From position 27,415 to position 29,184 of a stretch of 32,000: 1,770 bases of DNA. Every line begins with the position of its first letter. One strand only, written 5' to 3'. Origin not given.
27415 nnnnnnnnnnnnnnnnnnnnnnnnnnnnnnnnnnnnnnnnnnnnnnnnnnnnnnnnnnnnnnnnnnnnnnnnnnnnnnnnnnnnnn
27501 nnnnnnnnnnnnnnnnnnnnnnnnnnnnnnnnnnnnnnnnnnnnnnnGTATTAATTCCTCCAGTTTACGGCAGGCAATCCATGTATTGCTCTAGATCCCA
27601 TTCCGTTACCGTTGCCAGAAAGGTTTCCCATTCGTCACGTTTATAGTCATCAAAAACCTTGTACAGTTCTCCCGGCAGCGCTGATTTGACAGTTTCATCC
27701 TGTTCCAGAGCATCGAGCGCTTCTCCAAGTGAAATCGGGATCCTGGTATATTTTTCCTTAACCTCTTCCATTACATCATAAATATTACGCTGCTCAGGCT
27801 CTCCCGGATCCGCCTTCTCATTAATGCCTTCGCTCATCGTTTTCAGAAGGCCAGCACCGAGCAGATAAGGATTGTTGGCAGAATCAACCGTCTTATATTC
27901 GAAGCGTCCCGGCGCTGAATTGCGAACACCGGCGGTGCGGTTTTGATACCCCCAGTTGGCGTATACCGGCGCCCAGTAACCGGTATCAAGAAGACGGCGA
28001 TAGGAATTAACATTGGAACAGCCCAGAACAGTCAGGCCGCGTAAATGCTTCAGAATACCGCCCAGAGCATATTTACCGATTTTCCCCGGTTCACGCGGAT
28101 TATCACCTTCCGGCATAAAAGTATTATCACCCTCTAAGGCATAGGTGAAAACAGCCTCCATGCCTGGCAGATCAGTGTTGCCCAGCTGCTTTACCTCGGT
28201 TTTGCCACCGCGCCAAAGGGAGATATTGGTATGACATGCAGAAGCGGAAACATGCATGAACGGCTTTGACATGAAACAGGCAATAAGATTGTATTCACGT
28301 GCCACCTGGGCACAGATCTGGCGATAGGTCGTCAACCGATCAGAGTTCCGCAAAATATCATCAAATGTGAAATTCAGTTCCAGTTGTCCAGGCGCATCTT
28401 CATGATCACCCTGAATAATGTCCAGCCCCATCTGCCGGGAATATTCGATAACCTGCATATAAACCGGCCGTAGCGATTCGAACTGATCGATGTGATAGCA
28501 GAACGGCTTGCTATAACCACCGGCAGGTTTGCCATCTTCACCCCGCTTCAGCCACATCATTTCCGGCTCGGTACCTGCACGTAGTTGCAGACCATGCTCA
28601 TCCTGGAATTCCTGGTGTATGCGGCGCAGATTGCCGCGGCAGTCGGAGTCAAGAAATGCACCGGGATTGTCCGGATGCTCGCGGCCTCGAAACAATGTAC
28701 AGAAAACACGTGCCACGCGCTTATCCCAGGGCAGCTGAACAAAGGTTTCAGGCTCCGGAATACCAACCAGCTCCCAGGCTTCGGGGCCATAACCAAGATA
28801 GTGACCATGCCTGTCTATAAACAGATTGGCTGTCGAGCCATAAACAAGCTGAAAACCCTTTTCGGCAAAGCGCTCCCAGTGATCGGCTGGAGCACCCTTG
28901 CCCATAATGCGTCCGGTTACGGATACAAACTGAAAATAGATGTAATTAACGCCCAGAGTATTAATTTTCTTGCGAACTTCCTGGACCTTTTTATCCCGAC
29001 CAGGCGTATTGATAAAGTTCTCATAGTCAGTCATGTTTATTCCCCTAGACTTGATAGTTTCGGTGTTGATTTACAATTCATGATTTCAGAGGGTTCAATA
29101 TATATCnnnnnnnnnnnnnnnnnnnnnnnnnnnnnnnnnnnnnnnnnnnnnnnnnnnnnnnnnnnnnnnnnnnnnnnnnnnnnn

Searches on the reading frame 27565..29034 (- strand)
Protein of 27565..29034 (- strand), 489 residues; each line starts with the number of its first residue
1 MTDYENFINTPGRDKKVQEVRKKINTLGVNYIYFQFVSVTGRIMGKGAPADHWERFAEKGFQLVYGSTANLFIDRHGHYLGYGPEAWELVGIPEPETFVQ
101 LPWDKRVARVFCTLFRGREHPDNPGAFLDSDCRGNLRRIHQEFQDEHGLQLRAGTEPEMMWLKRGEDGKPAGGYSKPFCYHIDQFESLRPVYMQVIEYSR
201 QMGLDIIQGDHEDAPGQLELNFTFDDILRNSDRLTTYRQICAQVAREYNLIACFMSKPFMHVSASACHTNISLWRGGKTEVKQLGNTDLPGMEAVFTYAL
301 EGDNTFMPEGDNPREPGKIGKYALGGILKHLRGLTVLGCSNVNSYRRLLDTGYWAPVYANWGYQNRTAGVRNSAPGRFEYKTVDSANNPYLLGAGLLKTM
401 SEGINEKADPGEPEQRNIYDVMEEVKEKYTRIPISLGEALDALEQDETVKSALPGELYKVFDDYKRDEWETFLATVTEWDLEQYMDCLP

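Call 9: search_protein_families(library=ncbifam, proteins=[window:27565-29034:-])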
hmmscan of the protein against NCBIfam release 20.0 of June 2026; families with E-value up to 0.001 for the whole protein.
window:27565-29034:- (489 aa): 5 families
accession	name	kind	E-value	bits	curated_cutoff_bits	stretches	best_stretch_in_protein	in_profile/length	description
TIGR03105.1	gln_synth_III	equivalog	7.9e-81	271.8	469.6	2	301-486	245-435/435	type III glutamate--ammonia ligase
TIGR00653.1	GlnA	equivalog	2.9e-69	234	429.15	2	192-486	187-462/462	type I glutamate--ammonia ligase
NF045547.1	GGputSyn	equivalog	3.1e-60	204.2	650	2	302-480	252-438/438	gamma-glutamylputrescine synthetase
NF007006.0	PRK09469.1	equivalog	4.7e-29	101.3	845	2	291-450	268-429/469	glutamate--ammonia ligase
NF041605.1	gln_syn_GlnII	equivalog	0.00035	19.8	500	1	130-272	86-231/333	glutamine synthetase GlnII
